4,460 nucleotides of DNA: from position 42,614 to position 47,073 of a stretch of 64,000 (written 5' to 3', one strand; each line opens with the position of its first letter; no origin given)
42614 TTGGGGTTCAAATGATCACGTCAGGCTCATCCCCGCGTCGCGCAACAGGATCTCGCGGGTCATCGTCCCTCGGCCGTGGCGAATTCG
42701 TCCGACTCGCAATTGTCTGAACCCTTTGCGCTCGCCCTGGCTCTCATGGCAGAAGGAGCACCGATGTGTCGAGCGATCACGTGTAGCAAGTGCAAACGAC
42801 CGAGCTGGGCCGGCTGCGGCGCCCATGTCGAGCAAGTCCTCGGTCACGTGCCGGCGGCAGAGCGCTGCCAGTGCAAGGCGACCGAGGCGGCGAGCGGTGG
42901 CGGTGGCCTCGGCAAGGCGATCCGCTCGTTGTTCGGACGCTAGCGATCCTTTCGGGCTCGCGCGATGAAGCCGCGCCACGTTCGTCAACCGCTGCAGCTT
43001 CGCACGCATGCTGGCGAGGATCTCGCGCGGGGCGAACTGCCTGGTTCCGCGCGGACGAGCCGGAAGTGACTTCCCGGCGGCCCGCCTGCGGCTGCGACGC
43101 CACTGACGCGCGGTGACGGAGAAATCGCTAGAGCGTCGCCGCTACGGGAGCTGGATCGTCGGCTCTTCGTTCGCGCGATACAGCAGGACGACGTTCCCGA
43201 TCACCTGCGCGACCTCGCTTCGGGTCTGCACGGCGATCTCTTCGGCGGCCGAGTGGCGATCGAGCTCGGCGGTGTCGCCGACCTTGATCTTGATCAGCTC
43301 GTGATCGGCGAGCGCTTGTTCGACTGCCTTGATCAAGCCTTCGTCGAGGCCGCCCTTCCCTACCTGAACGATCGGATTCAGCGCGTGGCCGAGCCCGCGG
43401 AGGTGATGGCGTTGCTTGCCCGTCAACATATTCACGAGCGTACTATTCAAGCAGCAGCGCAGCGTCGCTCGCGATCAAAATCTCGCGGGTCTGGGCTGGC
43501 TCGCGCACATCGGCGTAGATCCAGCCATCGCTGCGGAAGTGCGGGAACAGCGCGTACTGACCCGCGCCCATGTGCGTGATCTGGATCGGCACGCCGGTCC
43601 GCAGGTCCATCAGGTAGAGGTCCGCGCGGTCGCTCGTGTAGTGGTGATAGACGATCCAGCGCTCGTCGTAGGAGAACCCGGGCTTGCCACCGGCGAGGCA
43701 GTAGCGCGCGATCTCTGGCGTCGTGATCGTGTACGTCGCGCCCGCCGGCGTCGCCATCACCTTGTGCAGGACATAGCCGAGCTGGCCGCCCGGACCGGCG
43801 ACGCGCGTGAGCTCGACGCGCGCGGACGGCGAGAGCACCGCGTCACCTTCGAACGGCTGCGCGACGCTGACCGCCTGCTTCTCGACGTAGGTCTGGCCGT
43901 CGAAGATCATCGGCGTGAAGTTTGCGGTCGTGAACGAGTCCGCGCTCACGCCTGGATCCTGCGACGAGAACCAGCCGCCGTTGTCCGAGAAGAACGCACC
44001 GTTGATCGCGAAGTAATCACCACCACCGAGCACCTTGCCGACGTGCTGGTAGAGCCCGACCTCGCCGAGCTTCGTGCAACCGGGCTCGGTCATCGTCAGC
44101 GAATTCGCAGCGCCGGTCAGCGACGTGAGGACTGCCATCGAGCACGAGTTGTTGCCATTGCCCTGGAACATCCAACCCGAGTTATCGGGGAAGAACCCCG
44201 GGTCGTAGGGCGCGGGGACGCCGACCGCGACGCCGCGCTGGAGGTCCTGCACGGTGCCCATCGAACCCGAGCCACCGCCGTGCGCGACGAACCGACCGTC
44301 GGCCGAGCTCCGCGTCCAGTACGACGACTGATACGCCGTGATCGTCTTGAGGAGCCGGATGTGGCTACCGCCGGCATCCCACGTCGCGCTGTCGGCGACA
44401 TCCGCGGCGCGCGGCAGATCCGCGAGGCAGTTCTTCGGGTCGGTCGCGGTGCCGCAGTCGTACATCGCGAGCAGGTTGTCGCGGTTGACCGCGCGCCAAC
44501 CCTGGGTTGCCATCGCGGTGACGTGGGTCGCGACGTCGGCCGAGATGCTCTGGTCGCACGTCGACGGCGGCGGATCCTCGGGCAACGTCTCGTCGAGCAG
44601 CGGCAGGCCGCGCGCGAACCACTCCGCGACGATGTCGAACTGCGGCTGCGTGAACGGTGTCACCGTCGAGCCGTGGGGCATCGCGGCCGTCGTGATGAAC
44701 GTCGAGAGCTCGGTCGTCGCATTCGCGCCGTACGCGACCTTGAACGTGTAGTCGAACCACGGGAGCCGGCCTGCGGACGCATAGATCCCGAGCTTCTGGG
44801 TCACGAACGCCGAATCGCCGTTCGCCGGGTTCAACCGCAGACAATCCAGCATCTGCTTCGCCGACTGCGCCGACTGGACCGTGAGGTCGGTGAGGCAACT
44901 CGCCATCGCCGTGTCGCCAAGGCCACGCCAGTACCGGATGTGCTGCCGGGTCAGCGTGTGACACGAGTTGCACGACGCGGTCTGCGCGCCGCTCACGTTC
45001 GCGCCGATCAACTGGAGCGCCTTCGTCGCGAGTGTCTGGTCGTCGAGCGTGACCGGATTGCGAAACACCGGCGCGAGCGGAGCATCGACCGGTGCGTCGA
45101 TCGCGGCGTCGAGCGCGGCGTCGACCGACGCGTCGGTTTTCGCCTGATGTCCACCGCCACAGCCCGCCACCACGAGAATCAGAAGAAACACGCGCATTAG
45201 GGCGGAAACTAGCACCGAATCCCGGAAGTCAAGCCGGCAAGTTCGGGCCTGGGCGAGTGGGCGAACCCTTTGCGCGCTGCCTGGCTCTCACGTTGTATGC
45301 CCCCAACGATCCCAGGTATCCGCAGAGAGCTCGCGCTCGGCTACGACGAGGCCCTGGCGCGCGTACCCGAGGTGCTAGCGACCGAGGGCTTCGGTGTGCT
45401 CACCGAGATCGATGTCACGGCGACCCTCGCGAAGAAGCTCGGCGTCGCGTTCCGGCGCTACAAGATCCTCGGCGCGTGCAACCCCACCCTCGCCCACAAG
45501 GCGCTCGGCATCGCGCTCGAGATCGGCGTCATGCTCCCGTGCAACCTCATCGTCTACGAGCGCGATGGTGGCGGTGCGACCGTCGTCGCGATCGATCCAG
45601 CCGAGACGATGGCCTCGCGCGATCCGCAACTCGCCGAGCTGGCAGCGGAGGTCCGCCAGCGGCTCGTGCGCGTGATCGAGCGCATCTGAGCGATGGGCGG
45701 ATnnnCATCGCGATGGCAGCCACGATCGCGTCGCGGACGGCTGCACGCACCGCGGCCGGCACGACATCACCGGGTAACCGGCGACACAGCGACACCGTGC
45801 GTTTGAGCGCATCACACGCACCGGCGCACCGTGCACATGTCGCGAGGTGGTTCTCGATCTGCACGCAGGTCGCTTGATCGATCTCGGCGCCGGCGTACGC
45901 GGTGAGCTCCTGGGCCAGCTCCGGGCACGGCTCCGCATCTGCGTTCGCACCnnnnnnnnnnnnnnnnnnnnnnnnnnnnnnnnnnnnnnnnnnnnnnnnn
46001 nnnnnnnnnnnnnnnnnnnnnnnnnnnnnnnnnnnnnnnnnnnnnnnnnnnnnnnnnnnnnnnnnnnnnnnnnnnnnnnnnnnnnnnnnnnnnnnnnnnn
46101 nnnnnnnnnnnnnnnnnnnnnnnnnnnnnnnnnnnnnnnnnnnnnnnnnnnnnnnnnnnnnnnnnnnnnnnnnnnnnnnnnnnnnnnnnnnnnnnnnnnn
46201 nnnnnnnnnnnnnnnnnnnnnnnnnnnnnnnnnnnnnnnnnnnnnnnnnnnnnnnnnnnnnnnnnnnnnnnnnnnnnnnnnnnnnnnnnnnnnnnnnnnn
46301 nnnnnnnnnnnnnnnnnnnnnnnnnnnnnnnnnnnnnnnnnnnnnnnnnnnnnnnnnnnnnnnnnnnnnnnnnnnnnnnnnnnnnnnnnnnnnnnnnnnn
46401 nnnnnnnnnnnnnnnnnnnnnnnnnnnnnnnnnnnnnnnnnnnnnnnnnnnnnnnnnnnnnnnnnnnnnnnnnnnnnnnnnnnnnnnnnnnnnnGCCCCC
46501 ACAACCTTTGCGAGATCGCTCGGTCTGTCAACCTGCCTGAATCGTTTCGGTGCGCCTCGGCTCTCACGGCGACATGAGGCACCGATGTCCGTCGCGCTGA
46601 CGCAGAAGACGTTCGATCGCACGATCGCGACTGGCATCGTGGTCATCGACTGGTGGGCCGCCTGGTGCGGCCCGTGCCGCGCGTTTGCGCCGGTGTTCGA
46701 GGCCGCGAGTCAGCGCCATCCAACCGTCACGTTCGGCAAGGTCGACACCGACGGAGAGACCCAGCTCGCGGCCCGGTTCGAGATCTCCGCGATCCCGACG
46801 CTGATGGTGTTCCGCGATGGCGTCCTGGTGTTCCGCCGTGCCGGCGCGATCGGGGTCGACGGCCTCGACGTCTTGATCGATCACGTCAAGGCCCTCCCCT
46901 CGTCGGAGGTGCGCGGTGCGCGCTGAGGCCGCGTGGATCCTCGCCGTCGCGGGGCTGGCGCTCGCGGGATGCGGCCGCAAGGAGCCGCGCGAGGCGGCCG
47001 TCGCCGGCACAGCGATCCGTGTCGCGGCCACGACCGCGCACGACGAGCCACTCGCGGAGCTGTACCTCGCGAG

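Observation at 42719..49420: Six copies of one RpoE-like ECF promoter motif define a compact thiol/redox-stress regulon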

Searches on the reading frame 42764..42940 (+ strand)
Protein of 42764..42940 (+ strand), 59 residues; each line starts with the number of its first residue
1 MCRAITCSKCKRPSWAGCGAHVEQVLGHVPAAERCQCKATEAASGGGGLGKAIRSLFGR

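Call 6: search_protein_families(library=pfam, proteins=[window:42764-42940:+], max_evalue=0.01)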
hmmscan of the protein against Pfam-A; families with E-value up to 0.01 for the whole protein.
window:42764-42940:+ (59 aa): 0 families

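Call 19: search_protein_families(library=ncbifam, proteins=[window:42764-42940:+], max_evalue=0.001)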
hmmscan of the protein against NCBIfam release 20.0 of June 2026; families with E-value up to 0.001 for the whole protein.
window:42764-42940:+ (59 aa): 0 families

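Call 55: find_homologous_proteins(query=window:42764-42940:+, max_evalue=0.001)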
Query window:42764-42940:+ (59 aa): 193 proteins with E <= 0.001 among 193 candidates; the best 120 are listed.
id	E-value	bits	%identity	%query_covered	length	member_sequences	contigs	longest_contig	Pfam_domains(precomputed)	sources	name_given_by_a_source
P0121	8.6e-28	113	92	100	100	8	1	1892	-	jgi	-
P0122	5.4e-27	110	81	100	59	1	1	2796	-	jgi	jgi:hypothetical protein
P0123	1.4e-26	109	88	100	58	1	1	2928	-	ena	-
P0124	3.5e-26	108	83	100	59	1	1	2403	-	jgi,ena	-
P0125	4.4e-26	107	85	100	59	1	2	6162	-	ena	-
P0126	5.8e-26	107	86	100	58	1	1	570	-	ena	-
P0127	1.4e-25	106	81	100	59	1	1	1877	-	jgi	jgi:hypothetical protein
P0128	1.4e-25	106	81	100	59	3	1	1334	-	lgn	-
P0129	1.5e-25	106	84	100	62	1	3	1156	-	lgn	-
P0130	2.8e-25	105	82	100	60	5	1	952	-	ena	-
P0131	1.3e-24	103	79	98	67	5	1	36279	-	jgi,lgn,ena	-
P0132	2.0e-24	102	83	100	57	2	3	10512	-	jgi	jgi:hypothetical protein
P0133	2.5e-24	102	85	100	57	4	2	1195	-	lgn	-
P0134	3.3e-24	102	78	100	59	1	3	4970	-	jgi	jgi:hypothetical protein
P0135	3.3e-24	102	78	100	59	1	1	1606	-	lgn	-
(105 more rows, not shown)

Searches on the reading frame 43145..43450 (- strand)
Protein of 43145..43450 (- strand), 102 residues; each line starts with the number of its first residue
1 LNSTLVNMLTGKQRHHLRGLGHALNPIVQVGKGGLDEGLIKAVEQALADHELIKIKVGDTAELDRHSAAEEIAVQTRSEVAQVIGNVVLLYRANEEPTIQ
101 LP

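Call 49: search_protein_families(library=pfam, proteins=[window:43145-43450:-], max_evalue=0.01)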
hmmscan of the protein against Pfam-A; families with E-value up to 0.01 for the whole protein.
window:43145-43450:- (102 aa): 1 family
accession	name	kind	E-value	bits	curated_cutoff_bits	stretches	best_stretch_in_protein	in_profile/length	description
PF01985.26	CRS1_YhbY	-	2.3e-29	102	27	1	9-92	1-84/84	CRS1 / YhbY (CRM) domain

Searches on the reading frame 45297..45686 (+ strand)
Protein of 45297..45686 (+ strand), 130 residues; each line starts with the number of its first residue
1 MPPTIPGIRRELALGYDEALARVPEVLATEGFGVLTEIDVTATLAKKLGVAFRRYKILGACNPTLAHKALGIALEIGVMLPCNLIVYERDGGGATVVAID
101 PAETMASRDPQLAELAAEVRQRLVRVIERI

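Call 6: search_protein_families(library=pfam, proteins=[window:45297-45686:+], max_evalue=0.01)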
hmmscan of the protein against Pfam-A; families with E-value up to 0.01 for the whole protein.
window:45297-45686:+ (130 aa): 1 family
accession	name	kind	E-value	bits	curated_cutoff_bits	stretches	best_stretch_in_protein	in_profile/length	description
PF03625.19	DUF302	-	2.3e-23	82.3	23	1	38-101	1-63/63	Domain of unknown function DUF302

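Call 19: search_protein_families(library=ncbifam, proteins=[window:45297-45686:+], max_evalue=0.001)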
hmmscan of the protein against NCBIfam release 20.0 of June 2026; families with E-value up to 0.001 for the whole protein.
window:45297-45686:+ (130 aa): 0 families

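Call 66: search_solved_structures(query=window:45297-45686:+, max_evalue=0.001)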
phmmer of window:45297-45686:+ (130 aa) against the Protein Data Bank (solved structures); distinct sequences matched with E-value up to 0.001: 2.
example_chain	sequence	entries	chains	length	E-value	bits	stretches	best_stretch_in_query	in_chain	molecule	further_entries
1j3m_A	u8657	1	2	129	8.8e-24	87.4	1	6-130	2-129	the conserved hypothetical protein TT1751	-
1q9u_A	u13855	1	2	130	9.4e-16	61.5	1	12-129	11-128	Uncharacterized protein APC35924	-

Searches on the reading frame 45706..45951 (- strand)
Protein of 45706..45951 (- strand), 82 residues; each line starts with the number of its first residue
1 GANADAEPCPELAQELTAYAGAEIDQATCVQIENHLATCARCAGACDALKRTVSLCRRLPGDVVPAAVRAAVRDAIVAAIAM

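Call 40: search_solved_structures(query=window:45706-45951:-, max_evalue=10, show_alignments=3)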
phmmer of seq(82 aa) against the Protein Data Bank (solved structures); distinct sequences matched with E-value up to 10: 3.
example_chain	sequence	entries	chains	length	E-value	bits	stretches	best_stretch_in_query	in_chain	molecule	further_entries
3hug_B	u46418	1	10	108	0.21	15.5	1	18-71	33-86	PROBABLE CONSERVED MEMBRANE PROTEIN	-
9d5n_Fi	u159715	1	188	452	0.52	14.2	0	24-73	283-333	Tubulin alpha chain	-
5frf_A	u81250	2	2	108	0.75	13.7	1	8-73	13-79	ANTI-SIGMA FACTOR RSRA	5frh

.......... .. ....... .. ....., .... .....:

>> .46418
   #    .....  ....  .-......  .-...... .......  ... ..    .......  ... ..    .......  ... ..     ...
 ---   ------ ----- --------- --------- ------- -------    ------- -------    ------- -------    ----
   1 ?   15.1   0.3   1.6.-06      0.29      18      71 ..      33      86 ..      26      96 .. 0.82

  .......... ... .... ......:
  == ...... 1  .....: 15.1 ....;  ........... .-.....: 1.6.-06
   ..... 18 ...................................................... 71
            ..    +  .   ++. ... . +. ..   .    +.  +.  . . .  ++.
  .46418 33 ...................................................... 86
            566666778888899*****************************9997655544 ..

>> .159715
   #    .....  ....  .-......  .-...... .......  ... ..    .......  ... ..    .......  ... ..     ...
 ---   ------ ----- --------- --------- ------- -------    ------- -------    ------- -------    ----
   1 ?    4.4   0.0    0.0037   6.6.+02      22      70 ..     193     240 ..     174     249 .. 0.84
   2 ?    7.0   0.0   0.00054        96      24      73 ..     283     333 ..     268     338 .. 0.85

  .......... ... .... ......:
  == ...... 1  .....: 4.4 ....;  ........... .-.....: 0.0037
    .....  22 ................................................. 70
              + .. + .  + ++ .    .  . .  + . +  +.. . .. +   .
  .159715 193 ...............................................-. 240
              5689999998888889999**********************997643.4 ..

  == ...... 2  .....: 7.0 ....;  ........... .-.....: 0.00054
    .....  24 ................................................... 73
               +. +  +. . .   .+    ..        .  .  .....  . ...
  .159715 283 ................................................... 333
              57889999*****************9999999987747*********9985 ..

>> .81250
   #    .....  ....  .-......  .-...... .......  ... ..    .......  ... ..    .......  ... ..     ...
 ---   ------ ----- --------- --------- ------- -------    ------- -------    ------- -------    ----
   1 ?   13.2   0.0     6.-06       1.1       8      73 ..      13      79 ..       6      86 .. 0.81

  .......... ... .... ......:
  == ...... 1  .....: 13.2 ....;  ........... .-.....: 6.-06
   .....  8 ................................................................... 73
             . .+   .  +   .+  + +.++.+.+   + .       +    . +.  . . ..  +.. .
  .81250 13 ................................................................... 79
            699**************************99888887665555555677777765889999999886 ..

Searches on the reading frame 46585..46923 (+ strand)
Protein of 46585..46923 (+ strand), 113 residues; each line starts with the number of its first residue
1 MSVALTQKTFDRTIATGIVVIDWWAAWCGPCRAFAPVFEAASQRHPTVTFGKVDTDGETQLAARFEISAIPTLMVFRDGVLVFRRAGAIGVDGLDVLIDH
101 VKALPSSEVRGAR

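Call 6: search_protein_families(library=pfam, proteins=[window:46585-46923:+], max_evalue=0.01)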
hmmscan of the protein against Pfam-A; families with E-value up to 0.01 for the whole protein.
window:46585-46923:+ (113 aa): 5 families
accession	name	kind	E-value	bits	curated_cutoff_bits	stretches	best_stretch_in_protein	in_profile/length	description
PF00085.26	Thioredoxin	-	6e-24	84.5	23.5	1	3-94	3-97/103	Thioredoxin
PF13905.12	Thioredoxin_8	-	1e-05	26.2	27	0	18-45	3-30/94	Thioredoxin-like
PF14595.12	Thioredoxin_9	-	2.5e-05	24.6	25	1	25-78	50-106/129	Thioredoxin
PF13098.12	Thioredoxin_2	-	0.00037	21.2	27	1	19-89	8-95/104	Thioredoxin-like domain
PF04756.19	OST3_OST6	-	0.004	17.1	27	1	28-77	46-103/294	OST3 / OST6 family, transporter family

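Call 19: search_protein_families(library=ncbifam, proteins=[window:46585-46923:+], max_evalue=0.001)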
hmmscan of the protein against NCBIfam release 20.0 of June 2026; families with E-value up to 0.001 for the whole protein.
window:46585-46923:+ (113 aa): 10 families
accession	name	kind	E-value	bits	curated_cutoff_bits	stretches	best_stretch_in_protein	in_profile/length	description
TIGR01068.1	thioredoxin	equivalog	6.8e-28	96.8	96.8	1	6-99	2-98/101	thioredoxin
NF008229.0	PRK10996.1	equivalog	2.5e-25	88.9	125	1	5-96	40-133/141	thioredoxin TrxC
TIGR01130.1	ER_PDI_fam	subfamily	3e-16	60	344.25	1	3-81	4-87/476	protein disulfide-isomerase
NF006898.0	PRK09381.1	equivalog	9.3e-16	58.2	138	1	4-99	7-105/109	thioredoxin TrxA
TIGR01126.1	pdi_dom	equivalog_domain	1.4e-15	57.4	107.2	1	5-79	1-81/105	protein disulfide-isomerase domain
NF047697.1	ThioredTrxAClost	equivalog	7.3e-13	48.6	140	1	3-82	2-84/105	thioredoxin TrxA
TIGR00385.1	dsbE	subfamily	1e-05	25.2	123.15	0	12-43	59-90/173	DsbE family thiol:disulfide interchange protein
NF047696.1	ThlDiSintTplARhiz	equivalog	4.4e-05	23.3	230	1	18-63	99-148/219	thiol:disulfide interchange protein TlpA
NF045694.1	seleno_TsoB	exception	0.00094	17.4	805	0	18-75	476-542/572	rhodanese/DsbD fusion-like selenoprotein TsoB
NF002854.0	PRK03147.1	subfamily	0.00099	19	170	0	19-40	65-86/176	thiol-disulfide oxidoreductase ResA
